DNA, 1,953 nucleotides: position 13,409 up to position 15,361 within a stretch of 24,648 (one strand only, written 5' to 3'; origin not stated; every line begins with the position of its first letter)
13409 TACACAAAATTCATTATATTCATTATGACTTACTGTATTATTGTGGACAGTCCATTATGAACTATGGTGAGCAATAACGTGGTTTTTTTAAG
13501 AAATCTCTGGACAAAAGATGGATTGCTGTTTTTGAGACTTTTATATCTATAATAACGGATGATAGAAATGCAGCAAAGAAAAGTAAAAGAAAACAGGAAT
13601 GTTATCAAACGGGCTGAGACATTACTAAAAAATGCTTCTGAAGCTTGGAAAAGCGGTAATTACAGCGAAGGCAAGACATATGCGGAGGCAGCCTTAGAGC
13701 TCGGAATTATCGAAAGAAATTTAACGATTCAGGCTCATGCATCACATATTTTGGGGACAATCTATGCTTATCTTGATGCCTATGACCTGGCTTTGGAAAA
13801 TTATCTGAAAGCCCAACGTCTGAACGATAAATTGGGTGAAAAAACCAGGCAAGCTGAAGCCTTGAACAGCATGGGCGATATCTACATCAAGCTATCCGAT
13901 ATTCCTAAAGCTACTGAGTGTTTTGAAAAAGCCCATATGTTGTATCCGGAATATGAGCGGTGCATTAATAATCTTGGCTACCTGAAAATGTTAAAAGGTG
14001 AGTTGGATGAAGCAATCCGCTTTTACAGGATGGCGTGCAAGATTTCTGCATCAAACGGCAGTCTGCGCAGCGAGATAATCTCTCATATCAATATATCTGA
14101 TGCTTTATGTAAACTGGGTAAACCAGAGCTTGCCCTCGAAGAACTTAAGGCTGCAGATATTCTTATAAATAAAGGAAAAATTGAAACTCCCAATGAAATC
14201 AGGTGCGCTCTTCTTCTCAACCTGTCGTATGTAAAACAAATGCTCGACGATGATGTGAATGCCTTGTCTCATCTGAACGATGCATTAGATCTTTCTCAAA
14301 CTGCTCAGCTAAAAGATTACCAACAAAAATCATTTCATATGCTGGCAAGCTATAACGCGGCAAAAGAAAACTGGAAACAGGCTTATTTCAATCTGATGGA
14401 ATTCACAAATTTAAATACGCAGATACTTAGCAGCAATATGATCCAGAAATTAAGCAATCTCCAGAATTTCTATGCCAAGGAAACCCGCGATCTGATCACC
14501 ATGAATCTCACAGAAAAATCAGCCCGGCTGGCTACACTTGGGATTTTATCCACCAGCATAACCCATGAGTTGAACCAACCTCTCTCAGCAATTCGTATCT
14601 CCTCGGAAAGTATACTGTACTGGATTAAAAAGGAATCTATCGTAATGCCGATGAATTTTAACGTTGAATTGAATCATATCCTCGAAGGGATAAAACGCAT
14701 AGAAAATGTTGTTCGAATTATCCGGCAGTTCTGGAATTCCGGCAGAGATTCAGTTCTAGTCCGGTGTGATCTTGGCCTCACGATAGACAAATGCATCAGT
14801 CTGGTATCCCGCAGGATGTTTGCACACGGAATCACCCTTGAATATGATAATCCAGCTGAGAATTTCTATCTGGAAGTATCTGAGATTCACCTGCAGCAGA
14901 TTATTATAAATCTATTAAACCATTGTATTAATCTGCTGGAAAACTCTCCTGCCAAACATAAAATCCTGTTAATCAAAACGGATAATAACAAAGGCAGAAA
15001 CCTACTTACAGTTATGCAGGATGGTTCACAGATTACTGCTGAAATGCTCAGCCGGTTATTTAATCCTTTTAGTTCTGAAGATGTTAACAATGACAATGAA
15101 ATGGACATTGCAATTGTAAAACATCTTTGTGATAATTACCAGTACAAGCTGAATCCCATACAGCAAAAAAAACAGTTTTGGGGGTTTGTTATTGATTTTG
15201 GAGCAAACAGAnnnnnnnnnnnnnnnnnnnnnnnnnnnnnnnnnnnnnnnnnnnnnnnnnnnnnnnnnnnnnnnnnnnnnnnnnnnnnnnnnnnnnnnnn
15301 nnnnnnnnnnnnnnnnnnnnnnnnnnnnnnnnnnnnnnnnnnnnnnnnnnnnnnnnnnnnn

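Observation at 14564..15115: Histidine kinase that kept its phospho-His but lost every ATP-binding motif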

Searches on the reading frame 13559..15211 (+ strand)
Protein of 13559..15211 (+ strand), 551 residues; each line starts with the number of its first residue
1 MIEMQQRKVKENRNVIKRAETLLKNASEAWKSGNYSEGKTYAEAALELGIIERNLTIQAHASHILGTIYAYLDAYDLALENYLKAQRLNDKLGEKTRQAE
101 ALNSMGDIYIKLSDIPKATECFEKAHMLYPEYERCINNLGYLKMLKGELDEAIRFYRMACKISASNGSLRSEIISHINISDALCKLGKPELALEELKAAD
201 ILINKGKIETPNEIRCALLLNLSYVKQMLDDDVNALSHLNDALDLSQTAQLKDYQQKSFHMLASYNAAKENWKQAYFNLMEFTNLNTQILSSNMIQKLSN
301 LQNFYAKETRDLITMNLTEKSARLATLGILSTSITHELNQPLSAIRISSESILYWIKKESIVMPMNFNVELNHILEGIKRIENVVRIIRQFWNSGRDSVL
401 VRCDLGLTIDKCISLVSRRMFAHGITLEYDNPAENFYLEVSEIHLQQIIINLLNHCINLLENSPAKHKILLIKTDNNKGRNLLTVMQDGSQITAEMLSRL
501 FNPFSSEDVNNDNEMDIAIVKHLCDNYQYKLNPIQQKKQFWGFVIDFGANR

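Call 3: search_protein_families(library=pfam, proteins=[window:13559-15211:+], max_evalue=1)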
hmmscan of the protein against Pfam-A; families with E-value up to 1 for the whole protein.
window:13559-15211:+ (551 aa): 19 families
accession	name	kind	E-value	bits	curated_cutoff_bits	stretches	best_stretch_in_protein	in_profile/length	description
PF13424.12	TPR_12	-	9.3e-16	58.2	30.1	2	59-126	3-72/77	Tetratricopeptide repeat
PF07719.23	TPR_2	-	7.2e-15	54.3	27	3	99-132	1-34/34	Tetratricopeptide repeat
PF00515.34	TPR_1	-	1.6e-14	53.5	27.8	3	99-132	1-34/34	Tetratricopeptide repeat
PF13181.12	TPR_8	-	8.9e-11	41.5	25.7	3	99-131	1-33/34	Tetratricopeptide repeat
PF02518.31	HATPase_c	-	2.4e-07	31.6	26.4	1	442-528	3-88/111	Histidine kinase-, DNA gyrase B-, and HSP90-like ATPase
PF13414.12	TPR_11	-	1.4e-06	28.4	26.8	2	140-166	1-27/42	TPR repeat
PF13432.12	TPR_16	-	6.3e-06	27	32.7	1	23-88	1-60/65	Tetratricopeptide repeat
PF17874.7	TPR_MalT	-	6.7e-06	26.1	45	1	29-130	11-111/336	MalT-like TPR region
PF00512.31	HisKA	-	3.7e-05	24.1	26.9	1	330-390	5-59/66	His Kinase A (phospho-acceptor) domain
PF14938.12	SNAP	-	0.00018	21.5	25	1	16-125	71-181/282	Soluble NSF attachment protein, SNAP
PF13428.12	TPR_14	-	0.00028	21.7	23.5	0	100-141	2-43/44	Tetratricopeptide repeat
PF13176.12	TPR_7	-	0.0065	16.9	27.9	0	138-158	4-24/36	Tetratricopeptide repeat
PF13374.12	TPR_10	-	0.0084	16.5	27.5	1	135-162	4-31/42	Tetratricopeptide repeat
PF14559.12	TPR_19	-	0.013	16.3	25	1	114-156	6-48/68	Tetratricopeptide repeat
PF23914.1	TPR_CcmH_CycH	-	0.018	15.3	42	1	90-146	41-97/158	Cytochrome c-type biogenesis protein H TPR domain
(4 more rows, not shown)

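Call 4: search_protein_families(library=ncbifam, proteins=[window:13559-15211:+], max_evalue=1)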
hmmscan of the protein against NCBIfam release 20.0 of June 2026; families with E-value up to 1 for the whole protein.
window:13559-15211:+ (551 aa): 38 families (the best 25 are shown)
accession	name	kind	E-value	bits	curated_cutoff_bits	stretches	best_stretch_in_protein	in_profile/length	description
NF008468.0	PRK11360.1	equivalog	6.7e-15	54.5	646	1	319-505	388-565/616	two-component system sensor histidine kinase AtoS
NF047794.1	HisKinPtgB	equivalog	8.9e-15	54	1000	1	320-506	435-613/656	two-component system sensor histidine kinase PgtB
NF040750.1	tetrathio_HK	equivalog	2e-14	53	750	1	318-508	329-514/555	tetrathionate respiration histidine kinase TtrS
NF052574.1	HisKinEspCMyxo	equivalog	2.8e-14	52.2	1200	1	321-506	411-593/785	serine histidine kinase EspC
NF052573.1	HisKinEspAMyxo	equivalog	7.6e-12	44.1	1400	1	321-514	378-576/755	serine histidine kinase EspA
NF041777.1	sens_FixL_Rhizob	equivalog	1.2e-09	37.3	850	1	321-506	256-439/485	sensor protein FixL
NF047497.1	HK_LIC_12097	equivalog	3.7e-09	35.8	500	1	279-508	109-325/367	LIC_12097 family sensor histidine kinase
NF008312.0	PRK11100.1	equivalog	4.5e-09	35.7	356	1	333-506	262-427/477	two-component system sensor histidine kinase CreC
NF047507.1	TPR_BatC_Lepto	exception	1.3e-08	34.6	175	2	10-100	48-137/214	TPR repeat-containing protein BatC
NF047466.1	hybrid_RR_LvrB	exception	3.5e-08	33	500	1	319-506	144-332/377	hybrid histidine kinase/response regulator LvrB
NF010411.0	PRK13837.1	equivalog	4.3e-08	31.6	647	1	315-504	439-631/828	two-component system VirA-like sensor kinase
NF053520.1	HK_Porph_FimS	equivalog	4.7e-08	31.7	600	2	17-126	82-191/618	sensor histidine kinase FimS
NF046044.1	PnpS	equivalog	5.5e-08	32.2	400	1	334-506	177-343/390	two-component system histidine kinase PnpS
NF007688.0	PRK10364.1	equivalog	4.2e-07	29.1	479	1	303-525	214-427/460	two-component system sensor histidine kinase ZraS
TIGR02917.1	PEP_TPR_lipo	equivalog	4.2e-07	28.2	312.2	1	60-196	771-894/899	XrtA/PEP-CTERM system TPR-repeat protein PrsT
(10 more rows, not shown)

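Call 5: find_homologous_proteins(query=window:13559-15211:+)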
Query window:13559-15211:+ (551 aa): 213 proteins with E <= 0.001 among 8000 candidates; the best 120 are listed.
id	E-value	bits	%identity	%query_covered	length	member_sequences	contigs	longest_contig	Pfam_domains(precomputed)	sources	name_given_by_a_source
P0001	0.0e+0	1211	100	99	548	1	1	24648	PF13414.13,PF17874.8,PF00515.35,PF13424.13,PF02518.32,PF27626.1,PF13432.13,PF13181.13,PF07719.24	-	-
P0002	1.7e-195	669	57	100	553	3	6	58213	PF13414.13,PF17874.8,PF00515.35,PF13424.13,PF00512.32,PF13428.13,PF13181.13,PF07719.24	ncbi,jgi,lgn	jgi:tetratricopeptide (TPR) repeat protein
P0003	6.5e-181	621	55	99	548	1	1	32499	PF00515.35,PF13424.13,PF00512.32,PF13181.13,PF07719.24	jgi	-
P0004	6.8e-181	621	55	99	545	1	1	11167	PF00515.35,PF13424.13,PF00512.32,PF13181.13,PF07719.24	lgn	-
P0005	3.4e-178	612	54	99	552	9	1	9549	PF13414.13,PF00515.35,PF13424.13,PF13176.13,PF02518.32,PF13432.13,PF13181.13,PF07719.24,PF13374.13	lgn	-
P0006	1.2e-175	604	53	98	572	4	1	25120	PF13414.13,PF17874.8,PF00515.35,PF13424.13,PF13176.13,PF13432.13,PF00512.32,PF13181.13,PF07719.24,PF13374.13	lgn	-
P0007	1.4e-173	597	53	99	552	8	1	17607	PF00515.35,PF13424.13,PF13176.13,PF02518.32,PF00512.32,PF13181.13,PF07719.24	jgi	jgi:C4-dicarboxylate-specific signal transduction histidine kinase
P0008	2.2e-173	596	52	98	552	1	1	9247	PF13414.13,PF17874.8,PF00515.35,PF13424.13,PF13176.13,PF02518.32,PF14938.13,PF13432.13,PF00512.32,PF13181.13,PF07719.24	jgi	jgi:tetratricopeptide (TPR) repeat protein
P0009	4.8e-171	588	53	98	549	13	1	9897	PF00515.35,PF13424.13,PF00512.32,PF13181.13,PF07719.24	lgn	-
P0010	2.9e-166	573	50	98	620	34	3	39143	PF13414.13,PF17874.8,PF00515.35,PF13424.13,PF13176.13,PF13432.13,PF00512.32,PF13181.13,PF07719.24,PF13374.13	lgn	-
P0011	5.1e-166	572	52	100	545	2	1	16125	PF00515.35,PF13424.13,PF13176.13,PF00512.32,PF13181.13,PF07719.24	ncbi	-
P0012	6.4e-150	519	48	97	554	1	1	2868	PF17874.8,PF00515.35,PF13424.13,PF13176.13,PF13432.13,PF00512.32,PF13428.13,PF13181.13,PF07719.24,PF13174.13,PF13374.13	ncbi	-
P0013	9.8e-147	508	48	96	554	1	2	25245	PF17874.8,PF00515.35,PF13424.13,PF13176.13,PF00512.32,PF13428.13,PF13181.13,PF07719.24,PF13174.13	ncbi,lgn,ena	-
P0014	3.1e-145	503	48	96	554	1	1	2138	PF25063.1,PF23300.4,PF13176.13,PF00512.32,PF13428.13,PF13374.13,PF17874.8,PF00515.35,PF13424.13,PF13181.13,PF07719.24,PF13174.13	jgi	jgi:tetratricopeptide (TPR) repeat protein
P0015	3.6e-19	87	21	81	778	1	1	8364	PF13414.13,PF13176.13,PF24885.2,PF00512.32,PF13428.13,PF13374.13,PF17874.8,PF00515.35,PF13424.13,PF02518.32,PF14938.13,PF13432.13,PF13181.13,PF07719.24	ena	-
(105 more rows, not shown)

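Call 18: find_related_loci(query=A1, collection=genome_contigs, flank=4000)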
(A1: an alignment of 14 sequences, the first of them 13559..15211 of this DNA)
Query A1 (551 aa) in genome_contigs; peptide patterns used: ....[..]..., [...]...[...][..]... (x = any residue, [..] = any of these).
600 stretches matched a pattern (row limit reached: there are more); 567 encode a relative of the query (tblastn E <= 1e-3); the best 80 are kept; 80 distinct loci.
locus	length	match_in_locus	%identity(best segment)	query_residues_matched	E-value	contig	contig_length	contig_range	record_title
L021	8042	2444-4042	53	8-548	0e+0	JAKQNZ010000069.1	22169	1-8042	MAG: Candidatus Cloacimonadota bacterium isolate USDV_metabat.5 k141_1141216, whole genome shotgun sequence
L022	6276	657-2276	52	3-551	4e-176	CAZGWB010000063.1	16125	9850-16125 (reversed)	MAG TPA_asm: uncultured Candidatus Cloacimonas sp. isolate SRP278314_co1_193 genome assembly, contig: NODE_4489_length_1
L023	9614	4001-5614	50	6-543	1e-168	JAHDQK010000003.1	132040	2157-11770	MAG: Candidatus Cloacimonadota bacterium isolate SM3-B16.2 k141_21408, whole genome shotgun sequence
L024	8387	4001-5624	51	6-548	3e-140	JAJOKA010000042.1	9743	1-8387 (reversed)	MAG: Candidatus Cloacimonadota bacterium isolate S8C1561 S8CNODE_447_length_9743_cov_2.639143, whole genome shotgun sequ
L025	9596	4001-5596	31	15-547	1e-75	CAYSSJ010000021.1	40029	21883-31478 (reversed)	MAG TPA_asm: uncultured Candidatus Cloacimonadota bacterium isolate SRP241341_co1_26 genome assembly, contig: NODE_1189_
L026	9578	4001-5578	30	2-525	4e-66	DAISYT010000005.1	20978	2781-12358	MAG TPA_asm: Candidatus Cloacimonadota bacterium isolate CTOTU18741 NODE_2030_length_20978_cov_5.075228, whole genome sh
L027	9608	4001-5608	29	1-525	2e-51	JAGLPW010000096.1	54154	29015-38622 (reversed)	MAG: Candidatus Cloacimonadota bacterium isolate RS_8_23 ROV157_8.bin.23.fa_96, whole genome shotgun sequence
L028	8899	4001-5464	25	37-527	2e-49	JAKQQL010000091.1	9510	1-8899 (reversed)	MAG: Candidatus Cloacimonadota bacterium isolate USMO_maxbin.155 k141_1375454, whole genome shotgun sequence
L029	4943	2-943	31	233-544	1e-42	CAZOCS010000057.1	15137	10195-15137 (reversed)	MAG TPA_asm: uncultured Candidatus Cloacimonadota bacterium isolate SRP167671_co2_64 genome assembly, contig: NODE_5185_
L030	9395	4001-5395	25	54-522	8e-41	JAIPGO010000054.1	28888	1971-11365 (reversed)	MAG: Candidatus Cloacimonadota bacterium isolate Tobar13.5m-G51 Tobar13-5m-C1796, whole genome shotgun sequence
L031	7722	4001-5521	28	17-525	7e-45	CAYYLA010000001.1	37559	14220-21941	MAG TPA_asm: uncultured Candidatus Cloacimonadota bacterium isolate binchicken_co42_422 genome assembly, contig: NODE_94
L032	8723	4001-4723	29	308-547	2e-37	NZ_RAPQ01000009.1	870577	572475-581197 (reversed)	Marinifilum flexuosum strain DSM 21950 Ga0170439_102, whole genome shotgun sequence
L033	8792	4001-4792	28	285-547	8e-37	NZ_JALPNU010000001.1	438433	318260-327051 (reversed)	Marinifilum sp. D714 scaffold_1_length=438434, whole genome shotgun sequence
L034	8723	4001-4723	28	308-547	6e-36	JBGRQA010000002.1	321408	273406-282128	MAG: Marinifilaceae bacterium isolate MAG7-MS28 MAG_Ocu_7_all_MS28_2, whole genome shotgun sequence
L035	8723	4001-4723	27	308-547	3e-34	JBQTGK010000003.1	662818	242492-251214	Marinifilum sp. RC60d5 c_000000000003, whole genome shotgun sequence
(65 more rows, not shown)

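Call 19: find_related_loci(query=A1, collection=metagenome_contigs, flank=4000)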
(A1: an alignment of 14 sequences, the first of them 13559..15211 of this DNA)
Query A1 (551 aa) in metagenome_contigs; peptide patterns used: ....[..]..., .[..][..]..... (x = any residue, [..] = any of these).
600 stretches matched a pattern (row limit reached: there are more); 472 encode a relative of the query (tblastn E <= 1e-3); the best 80 are kept; 80 distinct loci.
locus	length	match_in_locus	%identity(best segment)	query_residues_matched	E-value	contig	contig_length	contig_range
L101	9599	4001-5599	53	8-548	0e+0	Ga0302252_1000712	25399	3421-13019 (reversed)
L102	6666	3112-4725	50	6-543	2e-169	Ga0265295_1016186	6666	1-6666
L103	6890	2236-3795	30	26-547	9e-69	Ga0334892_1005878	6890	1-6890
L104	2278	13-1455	30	71-545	8e-64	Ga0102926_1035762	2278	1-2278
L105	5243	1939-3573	26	13-550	9e-54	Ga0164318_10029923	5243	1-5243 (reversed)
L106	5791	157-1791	26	13-550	2e-53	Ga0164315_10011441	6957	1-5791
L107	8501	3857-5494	25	13-551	4e-52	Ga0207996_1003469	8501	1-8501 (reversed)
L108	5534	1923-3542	25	6-547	2e-50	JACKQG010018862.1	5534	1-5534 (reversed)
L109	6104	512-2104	29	5-534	3e-50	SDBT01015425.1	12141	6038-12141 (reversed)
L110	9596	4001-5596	31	15-547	8e-76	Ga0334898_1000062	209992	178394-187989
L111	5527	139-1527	26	64-528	2e-44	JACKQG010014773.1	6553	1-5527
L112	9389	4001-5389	26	57-523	5e-43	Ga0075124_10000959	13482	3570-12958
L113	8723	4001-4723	29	308-547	2e-37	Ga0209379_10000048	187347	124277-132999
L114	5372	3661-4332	33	308-528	5e-35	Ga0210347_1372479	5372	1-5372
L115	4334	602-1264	31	308-527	1e-34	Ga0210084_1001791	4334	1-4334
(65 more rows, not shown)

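Call 48: search_protein_families(library=pfam, proteins=[L021:142-1833:-, L023:954-3398:-, L021:5581-6783:+, L025:5621-6991:+, L025:3044-3835:+, L026:7290-9578:-, L026:930-3056:+, L027:7718-9508:+, L027:2882-3751:+, L028:1-2340:+], max_evalue=0.001)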
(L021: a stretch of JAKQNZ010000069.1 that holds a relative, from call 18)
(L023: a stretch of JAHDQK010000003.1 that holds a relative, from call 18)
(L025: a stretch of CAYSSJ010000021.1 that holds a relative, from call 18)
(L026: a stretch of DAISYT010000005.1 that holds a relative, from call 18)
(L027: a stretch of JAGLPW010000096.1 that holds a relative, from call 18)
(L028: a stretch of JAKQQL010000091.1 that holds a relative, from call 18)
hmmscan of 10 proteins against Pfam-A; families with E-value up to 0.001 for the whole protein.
L021:142-1833:- (564 aa): 2 families
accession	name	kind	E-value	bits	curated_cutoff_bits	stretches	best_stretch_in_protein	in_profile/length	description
PF07494.17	Reg_prop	-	4.9e-27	91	20.4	0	120-140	1-21/24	Two component regulator propeller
PF08450.18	SGL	-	6.5e-10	39.5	26.3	0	89-165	50-128/246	SMP-30/Gluconolactonase/LRE-like region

L023:954-3398:- (815 aa): 4 families
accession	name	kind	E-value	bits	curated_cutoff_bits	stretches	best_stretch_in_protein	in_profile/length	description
PF07494.17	Reg_prop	-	2.1e-24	82.9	20.4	0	640-660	3-23/24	Two component regulator propeller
PF08450.18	SGL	-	1.3e-09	38.4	26.3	0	567-664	3-108/246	SMP-30/Gluconolactonase/LRE-like region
PF13860.13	FlgD_ig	-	1.6e-08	34.8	27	1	748-804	21-77/79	FlgD Ig-like domain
PF18962.6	Por_Secre_tail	-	1.1e-06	29.2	27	1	732-811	2-73/75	Secretion system C-terminal sorting domain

L021:5581-6783:+ (401 aa): 14 families
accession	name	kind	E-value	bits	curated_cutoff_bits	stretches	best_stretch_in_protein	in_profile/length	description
PF01012.27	ETF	-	2.8e-50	171.1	26.7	1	76-249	1-173/181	Electron transfer flavoprotein domain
PF00766.25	ETF_alpha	-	1.3e-36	124.9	27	1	277-357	1-81/81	Electron transfer flavoprotein FAD-binding domain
PF00037.32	Fer4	-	1.8e-14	53.3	21.1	2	37-58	2-23/24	4Fe-4S binding domain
PF12837.12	Fer4_6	-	1.3e-12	47.4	25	2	38-58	4-24/24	4Fe-4S binding domain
PF12797.12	Fer4_2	-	2.2e-11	43.4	24.5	2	37-55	4-22/22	4Fe-4S binding domain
PF12838.12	Fer4_7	-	3.6e-10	40.6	27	1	13-57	1-52/52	4Fe-4S dicluster domain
PF13237.11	Fer4_10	-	6.3e-10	39.3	25.5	2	9-54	4-53/53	4Fe-4S dicluster domain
PF14697.11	Fer4_21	-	3e-09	37.3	35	1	10-58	4-57/59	4Fe-4S dicluster domain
PF13484.11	Fer4_16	-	1.9e-08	35.4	30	1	42-65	1-26/66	4Fe-4S double cluster binding domain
PF13187.11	Fer4_9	-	8.7e-08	32.5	27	1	13-57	1-51/52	4Fe-4S dicluster domain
PF12800.12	Fer4_4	-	1.4e-07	31.6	24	0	41-55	2-16/17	4Fe-4S binding domain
PF13183.11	Fer4_8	-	8.8e-07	29.8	27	0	40-55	2-17/68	4Fe-4S dicluster domain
PF25160.1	LdpA_Fe-S-bd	-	1.8e-06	28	27.6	0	8-31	22-45/49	LdpA Fe-S cluster-binding domain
PF12798.12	Fer4_3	-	3.8e-05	24.6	27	0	43-57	1-15/15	4Fe-4S binding domain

L025:5621-6991:+ (457 aa): 5 families
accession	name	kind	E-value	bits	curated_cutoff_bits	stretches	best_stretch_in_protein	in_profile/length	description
PF13749.12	HATPase_c_4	-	2.9e-24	85.3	26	1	276-361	2-88/89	Putative ATP-dependent DNA helicase recG C-terminal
PF04326.19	SLFN_AlbA_2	-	1.2e-16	61.8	25.3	1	6-110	1-116/118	Schlafen, AlbA_2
PF01978.25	TrmB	-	1.1e-06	28.8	25.6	1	372-435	1-63/68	Sugar-specific transcriptional regulator TrmB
PF01047.28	MarR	-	0.0004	20.7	24.6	1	377-425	1-49/59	MarR family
PF21984.2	DnaD_N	-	0.0009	19.8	27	0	371-439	8-81/101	DnaD N-terminal domain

L025:3044-3835:+ (264 aa): 3 families
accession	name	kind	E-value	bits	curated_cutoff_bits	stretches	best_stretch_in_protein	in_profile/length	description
PF01061.29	ABC2_membrane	-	2e-28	99.8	26.9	1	27-227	3-209/211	ABC-2 type transporter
PF12698.13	ABC2_membrane_3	-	1e-19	71.3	31.6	1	71-253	162-344/347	ABC-2 family transporter protein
PF03379.19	CcmB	-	9.6e-05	22.3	24.9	1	27-171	1-146/215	CcmB protein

L026:7290-9578:- (763 aa): 4 families
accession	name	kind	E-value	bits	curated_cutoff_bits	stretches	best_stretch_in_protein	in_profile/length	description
PF13860.13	FlgD_ig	-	5.8e-11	42.6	27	1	695-751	20-76/79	FlgD Ig-like domain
PF07675.18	Cleaved_Adhesin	-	1.6e-08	35.2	21.4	1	399-567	5-172/174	Cleaved Adhesin Domain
PF18962.6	Por_Secre_tail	-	1.1e-06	29.3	27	1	680-759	2-73/75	Secretion system C-terminal sorting domain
PF13585.12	CHU_C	-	6.3e-05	23.5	27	1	687-752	17-75/86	CHU_C Type IX secretion signal domain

L026:930-3056:+ (709 aa): 1 family
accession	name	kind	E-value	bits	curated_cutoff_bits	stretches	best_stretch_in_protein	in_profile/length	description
PF14262.12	Cthe_2159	-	6.2e-56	190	25.8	3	172-468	2-262/262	Carbohydrate-binding domain-containing protein Cthe_2159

L027:7718-9508:+ (597 aa): 5 families
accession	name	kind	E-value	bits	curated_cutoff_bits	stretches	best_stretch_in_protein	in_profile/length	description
PF18962.6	Por_Secre_tail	-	6.1e-08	33.3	27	1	514-594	2-74/75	Secretion system C-terminal sorting domain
PF13860.13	FlgD_ig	-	4e-07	30.4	27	1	533-583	24-74/79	FlgD Ig-like domain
PF13620.12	CarboxypepD_reg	-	4.4e-07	30.6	32.3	1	417-493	1-81/82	Carboxypeptidase regulatory-like domain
PF13715.12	CarbopepD_reg_2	-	3.9e-05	24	32.2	1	419-495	2-78/88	CarboxypepD_reg-like domain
PF13585.12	CHU_C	-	0.00032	21.2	27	1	531-584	27-72/86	CHU_C Type IX secretion signal domain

L027:2882-3751:+ (290 aa): 3 families
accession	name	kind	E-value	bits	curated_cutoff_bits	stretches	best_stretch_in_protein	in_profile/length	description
PF18962.6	Por_Secre_tail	-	2e-09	38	27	1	207-287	2-74/75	Secretion system C-terminal sorting domain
PF13860.13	FlgD_ig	-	5.4e-07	29.9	27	1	215-278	10-76/79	FlgD Ig-like domain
PF13585.12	CHU_C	-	3.4e-06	27.5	27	1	221-285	23-81/86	CHU_C Type IX secretion signal domain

L028:1-2340:+ (780 aa): 3 families
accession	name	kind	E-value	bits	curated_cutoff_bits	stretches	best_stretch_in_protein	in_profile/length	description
PF00246.29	Peptidase_M14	-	7.8e-38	131.1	21.6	1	44-330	1-277/286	Zinc carboxypeptidase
PF13620.12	CarboxypepD_reg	-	4.7e-13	49.7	32.3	1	361-440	2-81/82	Carboxypeptidase regulatory-like domain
PF18962.6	Por_Secre_tail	-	6.5e-07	30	27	1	699-774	2-72/75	Secretion system C-terminal sorting domain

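Call 59: find_encoding_contigs(protein=P0002, flank=3500, max_places=1)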
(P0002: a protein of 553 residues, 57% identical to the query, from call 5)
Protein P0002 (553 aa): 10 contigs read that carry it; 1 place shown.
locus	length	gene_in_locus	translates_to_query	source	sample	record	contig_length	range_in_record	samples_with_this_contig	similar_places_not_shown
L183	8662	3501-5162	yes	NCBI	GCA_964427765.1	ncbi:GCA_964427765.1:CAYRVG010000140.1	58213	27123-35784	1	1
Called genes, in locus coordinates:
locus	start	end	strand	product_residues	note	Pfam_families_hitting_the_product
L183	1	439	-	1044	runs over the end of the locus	PF13620:CarboxypepD_reg, PF13715:CarbopepD_reg_2 (weak), PF00041:fn3 (faint), PF13860:FlgD_ig, PF18962:Por_Secre_tail (weak)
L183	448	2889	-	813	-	PF07494:Reg_prop (faint), PF18962:Por_Secre_tail (faint), PF13860:FlgD_ig (weak)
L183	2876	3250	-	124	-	-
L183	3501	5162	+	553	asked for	PF13181:TPR_8 (faint), PF13424:TPR_12 (weak), PF13428:TPR_14 (faint), PF17874:TPR_MalT (faint), PF00515:TPR_1 (weak), PF07719:TPR_2, PF13424:TPR_12 (weak), PF00512:HisKA (weak), +1 more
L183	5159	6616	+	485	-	PF00072:Response_reg, PF00158:Sigma54_activat, PF14532:Sigma54_activ_2, PF07728:AAA_5 (weak), PF25601:AAA_lid_14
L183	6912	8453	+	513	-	PF05362:Lon_C, PF13541:ChlI, PF01078:Mg_chelatase, PF00493:MCM (faint), PF07728:AAA_5, PF13335:Mg_chelatase_C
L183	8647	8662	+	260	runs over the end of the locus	-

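Call 60: find_encoding_contigs(protein=P0003, flank=3500, max_places=1)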
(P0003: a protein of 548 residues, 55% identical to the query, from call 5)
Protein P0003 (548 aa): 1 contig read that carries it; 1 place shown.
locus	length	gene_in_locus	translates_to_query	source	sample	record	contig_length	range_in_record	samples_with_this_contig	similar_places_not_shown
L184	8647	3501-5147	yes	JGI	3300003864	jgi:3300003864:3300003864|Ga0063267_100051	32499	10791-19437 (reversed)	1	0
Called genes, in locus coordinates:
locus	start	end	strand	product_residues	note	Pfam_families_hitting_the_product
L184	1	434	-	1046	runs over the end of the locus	PF13620:CarboxypepD_reg (weak), PF00041:fn3 (weak), PF13860:FlgD_ig, PF18962:Por_Secre_tail (weak)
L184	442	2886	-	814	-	PF07494:Reg_prop (faint), PF08450:SGL (faint), PF13860:FlgD_ig, PF18962:Por_Secre_tail (weak)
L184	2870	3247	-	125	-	-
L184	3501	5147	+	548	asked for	PF07719:TPR_2 (faint), PF13181:TPR_8 (faint), PF00515:TPR_1 (faint), PF13424:TPR_12 (weak), PF00512:HisKA (weak)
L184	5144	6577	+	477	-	PF00072:Response_reg, PF00158:Sigma54_activat, PF14532:Sigma54_activ_2, PF07728:AAA_5 (weak), PF25601:AAA_lid_14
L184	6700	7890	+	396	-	PF12838:Fer4_7, PF13187:Fer4_9 (weak), PF13237:Fer4_10 (weak), PF14697:Fer4_21, PF00037:Fer4, PF12797:Fer4_2 (weak), PF01012:ETF, PF00766:ETF_alpha, +6 more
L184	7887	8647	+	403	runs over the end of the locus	PF01979:Amidohydro_1, PF07969:Amidohydro_3 (weak)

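Call 61: find_encoding_contigs(protein=P0005, flank=3500, max_places=1)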
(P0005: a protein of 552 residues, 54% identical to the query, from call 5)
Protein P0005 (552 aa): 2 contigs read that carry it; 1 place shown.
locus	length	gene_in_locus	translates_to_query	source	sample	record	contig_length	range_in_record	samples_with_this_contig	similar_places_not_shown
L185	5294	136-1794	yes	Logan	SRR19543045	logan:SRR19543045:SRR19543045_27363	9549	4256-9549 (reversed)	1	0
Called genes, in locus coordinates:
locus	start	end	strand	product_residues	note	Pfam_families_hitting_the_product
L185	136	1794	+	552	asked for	PF07719:TPR_2 (faint), PF13432:TPR_16 (faint), PF13176:TPR_7 (faint), PF13424:TPR_12, PF00515:TPR_1 (weak), PF13181:TPR_8 (weak), PF13424:TPR_12 (weak), PF02518:HATPase_c (weak), +2 more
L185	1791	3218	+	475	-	PF00072:Response_reg, PF00158:Sigma54_activat, PF14532:Sigma54_activ_2, PF07728:AAA_5 (weak), PF25601:AAA_lid_14, PF02954:HTH_8 (faint)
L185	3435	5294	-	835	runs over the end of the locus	PF01841:Transglut_core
